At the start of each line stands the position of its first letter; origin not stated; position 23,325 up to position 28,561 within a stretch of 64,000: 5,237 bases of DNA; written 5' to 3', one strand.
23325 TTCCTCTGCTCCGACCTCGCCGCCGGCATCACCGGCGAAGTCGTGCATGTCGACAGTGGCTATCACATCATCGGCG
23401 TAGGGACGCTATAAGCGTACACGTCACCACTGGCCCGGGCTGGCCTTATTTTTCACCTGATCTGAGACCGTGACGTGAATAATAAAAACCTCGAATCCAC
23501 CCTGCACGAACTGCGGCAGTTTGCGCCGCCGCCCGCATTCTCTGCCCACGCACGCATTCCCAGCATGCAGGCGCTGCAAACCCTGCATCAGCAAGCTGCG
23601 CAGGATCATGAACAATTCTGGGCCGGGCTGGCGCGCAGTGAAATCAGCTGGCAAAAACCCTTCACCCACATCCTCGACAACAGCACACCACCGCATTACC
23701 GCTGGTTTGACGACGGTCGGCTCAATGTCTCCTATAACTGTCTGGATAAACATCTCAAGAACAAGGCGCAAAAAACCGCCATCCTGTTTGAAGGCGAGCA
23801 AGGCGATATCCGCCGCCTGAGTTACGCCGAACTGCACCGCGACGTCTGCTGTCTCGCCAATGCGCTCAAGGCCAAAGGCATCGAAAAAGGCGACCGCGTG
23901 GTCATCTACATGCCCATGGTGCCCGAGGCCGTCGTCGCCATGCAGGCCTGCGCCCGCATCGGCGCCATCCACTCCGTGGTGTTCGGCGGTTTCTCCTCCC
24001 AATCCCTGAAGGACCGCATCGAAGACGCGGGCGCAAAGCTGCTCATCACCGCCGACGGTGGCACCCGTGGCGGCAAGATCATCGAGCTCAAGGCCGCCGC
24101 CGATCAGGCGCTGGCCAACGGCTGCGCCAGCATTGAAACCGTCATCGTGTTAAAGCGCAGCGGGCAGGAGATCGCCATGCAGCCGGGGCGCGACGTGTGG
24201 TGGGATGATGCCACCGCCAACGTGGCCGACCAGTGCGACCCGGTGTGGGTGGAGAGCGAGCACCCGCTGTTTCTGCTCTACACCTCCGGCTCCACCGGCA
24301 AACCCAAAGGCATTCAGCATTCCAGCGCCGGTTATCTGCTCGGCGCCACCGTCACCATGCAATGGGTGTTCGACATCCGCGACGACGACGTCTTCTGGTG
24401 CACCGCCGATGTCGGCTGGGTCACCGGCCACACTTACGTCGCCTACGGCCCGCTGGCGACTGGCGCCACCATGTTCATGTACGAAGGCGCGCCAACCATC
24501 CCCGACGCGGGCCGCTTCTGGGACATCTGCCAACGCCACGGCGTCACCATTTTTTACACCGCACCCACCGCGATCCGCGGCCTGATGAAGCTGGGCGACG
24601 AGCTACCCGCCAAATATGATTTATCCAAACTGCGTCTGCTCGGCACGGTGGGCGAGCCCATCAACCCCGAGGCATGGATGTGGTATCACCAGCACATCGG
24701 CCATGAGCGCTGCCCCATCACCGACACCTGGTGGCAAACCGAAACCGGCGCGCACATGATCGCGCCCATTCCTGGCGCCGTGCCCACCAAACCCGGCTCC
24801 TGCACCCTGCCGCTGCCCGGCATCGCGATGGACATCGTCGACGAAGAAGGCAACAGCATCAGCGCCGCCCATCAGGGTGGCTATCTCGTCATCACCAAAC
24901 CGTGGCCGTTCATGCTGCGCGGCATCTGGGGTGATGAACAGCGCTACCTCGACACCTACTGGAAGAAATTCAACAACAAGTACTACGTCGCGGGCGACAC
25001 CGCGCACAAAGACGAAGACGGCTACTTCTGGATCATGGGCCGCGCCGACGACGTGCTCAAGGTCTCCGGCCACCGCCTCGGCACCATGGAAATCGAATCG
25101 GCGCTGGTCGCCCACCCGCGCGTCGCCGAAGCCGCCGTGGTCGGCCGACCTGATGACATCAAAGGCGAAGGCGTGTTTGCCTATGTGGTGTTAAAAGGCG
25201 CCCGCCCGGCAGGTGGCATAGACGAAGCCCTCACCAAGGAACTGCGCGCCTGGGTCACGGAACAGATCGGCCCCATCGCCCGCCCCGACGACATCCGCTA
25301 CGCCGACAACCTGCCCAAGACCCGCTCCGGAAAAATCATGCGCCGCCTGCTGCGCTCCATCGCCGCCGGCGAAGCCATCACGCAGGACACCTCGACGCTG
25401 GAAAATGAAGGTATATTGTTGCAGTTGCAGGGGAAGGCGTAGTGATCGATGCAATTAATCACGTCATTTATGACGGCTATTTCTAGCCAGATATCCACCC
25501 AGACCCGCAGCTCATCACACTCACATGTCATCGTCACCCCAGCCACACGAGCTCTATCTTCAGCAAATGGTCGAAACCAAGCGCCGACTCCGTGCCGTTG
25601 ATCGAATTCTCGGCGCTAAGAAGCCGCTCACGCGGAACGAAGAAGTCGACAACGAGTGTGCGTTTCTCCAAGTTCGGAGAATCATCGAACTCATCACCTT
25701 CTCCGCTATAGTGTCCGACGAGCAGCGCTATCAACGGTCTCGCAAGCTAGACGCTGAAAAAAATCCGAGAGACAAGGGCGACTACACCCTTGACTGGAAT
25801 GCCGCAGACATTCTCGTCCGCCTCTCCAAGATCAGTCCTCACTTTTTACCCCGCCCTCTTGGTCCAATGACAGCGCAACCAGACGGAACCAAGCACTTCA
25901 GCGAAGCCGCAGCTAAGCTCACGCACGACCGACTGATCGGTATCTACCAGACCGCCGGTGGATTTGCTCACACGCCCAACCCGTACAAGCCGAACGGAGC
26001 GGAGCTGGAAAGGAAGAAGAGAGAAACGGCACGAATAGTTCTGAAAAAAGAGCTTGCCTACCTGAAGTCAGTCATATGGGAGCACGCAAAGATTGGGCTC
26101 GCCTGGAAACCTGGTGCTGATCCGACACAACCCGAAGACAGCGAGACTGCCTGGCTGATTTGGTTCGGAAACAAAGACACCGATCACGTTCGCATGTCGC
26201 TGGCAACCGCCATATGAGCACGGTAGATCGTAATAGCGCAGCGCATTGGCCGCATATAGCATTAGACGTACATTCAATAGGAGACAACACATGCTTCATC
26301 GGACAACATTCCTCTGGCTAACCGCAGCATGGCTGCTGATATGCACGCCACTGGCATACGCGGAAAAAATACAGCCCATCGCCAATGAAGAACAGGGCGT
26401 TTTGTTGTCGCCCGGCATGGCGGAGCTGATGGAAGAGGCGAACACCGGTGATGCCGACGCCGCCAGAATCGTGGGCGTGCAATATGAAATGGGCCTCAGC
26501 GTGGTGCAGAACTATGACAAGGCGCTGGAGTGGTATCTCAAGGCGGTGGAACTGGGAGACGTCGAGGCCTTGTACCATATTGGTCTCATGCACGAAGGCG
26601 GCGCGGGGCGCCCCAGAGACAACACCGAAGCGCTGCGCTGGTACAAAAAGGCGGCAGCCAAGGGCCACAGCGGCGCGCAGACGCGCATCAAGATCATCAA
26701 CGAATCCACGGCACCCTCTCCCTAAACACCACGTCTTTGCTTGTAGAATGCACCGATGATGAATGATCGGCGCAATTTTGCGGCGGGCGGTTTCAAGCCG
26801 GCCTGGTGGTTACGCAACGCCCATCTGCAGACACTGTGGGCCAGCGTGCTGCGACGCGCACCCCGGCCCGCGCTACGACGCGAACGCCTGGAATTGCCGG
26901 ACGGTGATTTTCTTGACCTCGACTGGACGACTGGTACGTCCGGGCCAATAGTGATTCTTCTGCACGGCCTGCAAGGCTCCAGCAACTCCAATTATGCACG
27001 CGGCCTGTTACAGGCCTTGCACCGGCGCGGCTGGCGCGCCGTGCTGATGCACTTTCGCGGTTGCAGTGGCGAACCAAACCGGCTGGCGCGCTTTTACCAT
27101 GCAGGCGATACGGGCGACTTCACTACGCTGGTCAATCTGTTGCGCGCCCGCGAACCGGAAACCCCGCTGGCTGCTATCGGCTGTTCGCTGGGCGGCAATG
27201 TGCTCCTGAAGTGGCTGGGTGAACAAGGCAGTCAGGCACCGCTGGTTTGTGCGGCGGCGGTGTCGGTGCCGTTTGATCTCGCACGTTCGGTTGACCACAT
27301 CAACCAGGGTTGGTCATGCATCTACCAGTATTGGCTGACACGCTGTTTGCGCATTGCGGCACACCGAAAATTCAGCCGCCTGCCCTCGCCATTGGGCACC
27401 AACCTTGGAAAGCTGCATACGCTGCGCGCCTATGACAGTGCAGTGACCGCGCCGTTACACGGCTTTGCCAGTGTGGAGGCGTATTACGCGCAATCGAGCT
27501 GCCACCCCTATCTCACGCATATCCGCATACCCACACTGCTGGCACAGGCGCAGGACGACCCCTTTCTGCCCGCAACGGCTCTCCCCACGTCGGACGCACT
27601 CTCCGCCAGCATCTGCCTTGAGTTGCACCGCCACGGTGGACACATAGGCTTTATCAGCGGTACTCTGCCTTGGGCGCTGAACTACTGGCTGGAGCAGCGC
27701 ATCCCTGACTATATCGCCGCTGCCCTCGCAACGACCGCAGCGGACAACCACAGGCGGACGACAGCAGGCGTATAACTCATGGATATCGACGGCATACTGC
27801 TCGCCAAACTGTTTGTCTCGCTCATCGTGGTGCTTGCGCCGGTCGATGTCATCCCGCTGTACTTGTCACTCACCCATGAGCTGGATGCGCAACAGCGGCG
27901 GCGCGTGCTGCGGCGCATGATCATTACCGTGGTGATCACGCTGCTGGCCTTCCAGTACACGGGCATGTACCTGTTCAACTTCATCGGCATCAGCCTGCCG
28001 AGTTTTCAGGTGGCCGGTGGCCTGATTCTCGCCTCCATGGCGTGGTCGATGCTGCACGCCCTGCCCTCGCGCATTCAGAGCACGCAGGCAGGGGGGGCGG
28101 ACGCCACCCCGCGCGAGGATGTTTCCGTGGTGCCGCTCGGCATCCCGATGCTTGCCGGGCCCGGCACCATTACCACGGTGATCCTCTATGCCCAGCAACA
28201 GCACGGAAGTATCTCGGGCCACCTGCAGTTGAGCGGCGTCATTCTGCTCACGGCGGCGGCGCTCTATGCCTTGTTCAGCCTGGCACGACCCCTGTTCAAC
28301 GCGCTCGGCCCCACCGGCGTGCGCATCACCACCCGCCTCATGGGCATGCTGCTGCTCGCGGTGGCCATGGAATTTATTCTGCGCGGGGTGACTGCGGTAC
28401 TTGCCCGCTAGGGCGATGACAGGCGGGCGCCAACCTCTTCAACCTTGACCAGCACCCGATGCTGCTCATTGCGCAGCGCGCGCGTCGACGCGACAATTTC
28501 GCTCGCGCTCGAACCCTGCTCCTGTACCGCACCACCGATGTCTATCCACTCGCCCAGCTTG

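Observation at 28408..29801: Miniature secretin-like protein and partner translationally coupled to purB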

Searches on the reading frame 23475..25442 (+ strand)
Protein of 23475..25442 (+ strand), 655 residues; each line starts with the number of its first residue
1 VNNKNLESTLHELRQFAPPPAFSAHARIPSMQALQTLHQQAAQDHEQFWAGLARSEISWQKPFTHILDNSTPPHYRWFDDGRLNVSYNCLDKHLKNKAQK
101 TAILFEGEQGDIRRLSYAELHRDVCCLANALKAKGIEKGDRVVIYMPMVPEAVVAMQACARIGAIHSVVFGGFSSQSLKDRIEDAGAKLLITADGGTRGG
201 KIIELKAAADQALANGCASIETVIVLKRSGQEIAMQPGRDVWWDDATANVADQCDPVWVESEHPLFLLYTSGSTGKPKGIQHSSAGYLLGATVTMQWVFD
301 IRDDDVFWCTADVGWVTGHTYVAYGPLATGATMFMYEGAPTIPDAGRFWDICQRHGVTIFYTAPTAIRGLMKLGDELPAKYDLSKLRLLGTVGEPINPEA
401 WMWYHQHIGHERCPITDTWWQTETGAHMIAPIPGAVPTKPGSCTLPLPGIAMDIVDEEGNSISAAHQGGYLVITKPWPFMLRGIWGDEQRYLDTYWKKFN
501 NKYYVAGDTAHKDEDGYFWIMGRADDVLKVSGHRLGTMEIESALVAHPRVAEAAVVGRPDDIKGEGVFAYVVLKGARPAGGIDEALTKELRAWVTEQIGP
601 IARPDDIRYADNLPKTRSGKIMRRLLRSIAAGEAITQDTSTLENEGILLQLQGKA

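Call 54: search_protein_families(library=pfam, proteins=[window:23475-25442:+], max_evalue=0.00001)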
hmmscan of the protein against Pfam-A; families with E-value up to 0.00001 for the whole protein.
window:23475-25442:+ (655 aa): 3 families
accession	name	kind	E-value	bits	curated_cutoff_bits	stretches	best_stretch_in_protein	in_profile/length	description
PF00501.34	AMP-binding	-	1.8e-89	300.7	29.9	1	91-484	2-383/384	AMP-binding enzyme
PF13193.12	AMP-binding_C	-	6.1e-28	98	24.5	1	539-620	1-76/76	AMP-binding enzyme C-terminal domain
PF16177.11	ACAS_N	-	8.4e-22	77.2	27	1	35-89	2-55/55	Acetyl-coenzyme A synthetase N-terminus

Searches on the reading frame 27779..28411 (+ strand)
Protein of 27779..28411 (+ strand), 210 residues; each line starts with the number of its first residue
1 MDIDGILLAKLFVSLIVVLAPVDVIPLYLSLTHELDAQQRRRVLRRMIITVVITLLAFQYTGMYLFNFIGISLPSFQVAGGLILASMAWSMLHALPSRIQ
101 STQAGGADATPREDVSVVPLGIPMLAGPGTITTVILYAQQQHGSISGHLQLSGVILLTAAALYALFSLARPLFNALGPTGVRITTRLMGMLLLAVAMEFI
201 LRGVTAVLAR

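Call 3: search_protein_families(library=pfam, proteins=[window:27779-28411:+], max_evalue=1)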
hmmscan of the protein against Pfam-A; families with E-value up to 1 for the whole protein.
window:27779-28411:+ (210 aa): 2 families
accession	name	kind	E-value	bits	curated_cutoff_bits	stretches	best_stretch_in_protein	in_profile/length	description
PF01914.23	MarC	-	7.9e-48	163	23.9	1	8-207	4-202/203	MarC family integral membrane protein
PF03741.22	TerC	-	0.00016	21.9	27.8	1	27-96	17-82/178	Integral membrane protein TerC family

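Call 4: search_protein_families(library=ncbifam, proteins=[window:27779-28411:+], max_evalue=1)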
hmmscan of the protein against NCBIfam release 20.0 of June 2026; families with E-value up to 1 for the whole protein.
window:27779-28411:+ (210 aa): 6 families
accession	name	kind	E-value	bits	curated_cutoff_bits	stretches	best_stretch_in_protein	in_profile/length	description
TIGR00427.1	TIGR00427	subfamily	5.5e-46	156.9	99.2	1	9-204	8-201/201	NAAT family transporter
NF008320.0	PRK11111.1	equivalog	1.7e-44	151.8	216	1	7-208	10-210/215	YchE family NAAT transporter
NF008228.0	PRK10995.1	equivalog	5.7e-35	120.5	162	1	12-208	12-217/223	MarC family NAAT transporter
NF008010.0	PRK10739.1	equivalog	1.1e-21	77.7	215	1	13-208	9-195/197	YhgN family NAAT transporter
NF047981.1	RC1041_fam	subfamily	0.018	14.8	90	1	34-69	11-46/57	RC1041 family protein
NF053674.1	XylDhXylBProt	equivalog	0.094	12.1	400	1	142-189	145-191/252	D-xylose 1-dehydrogenase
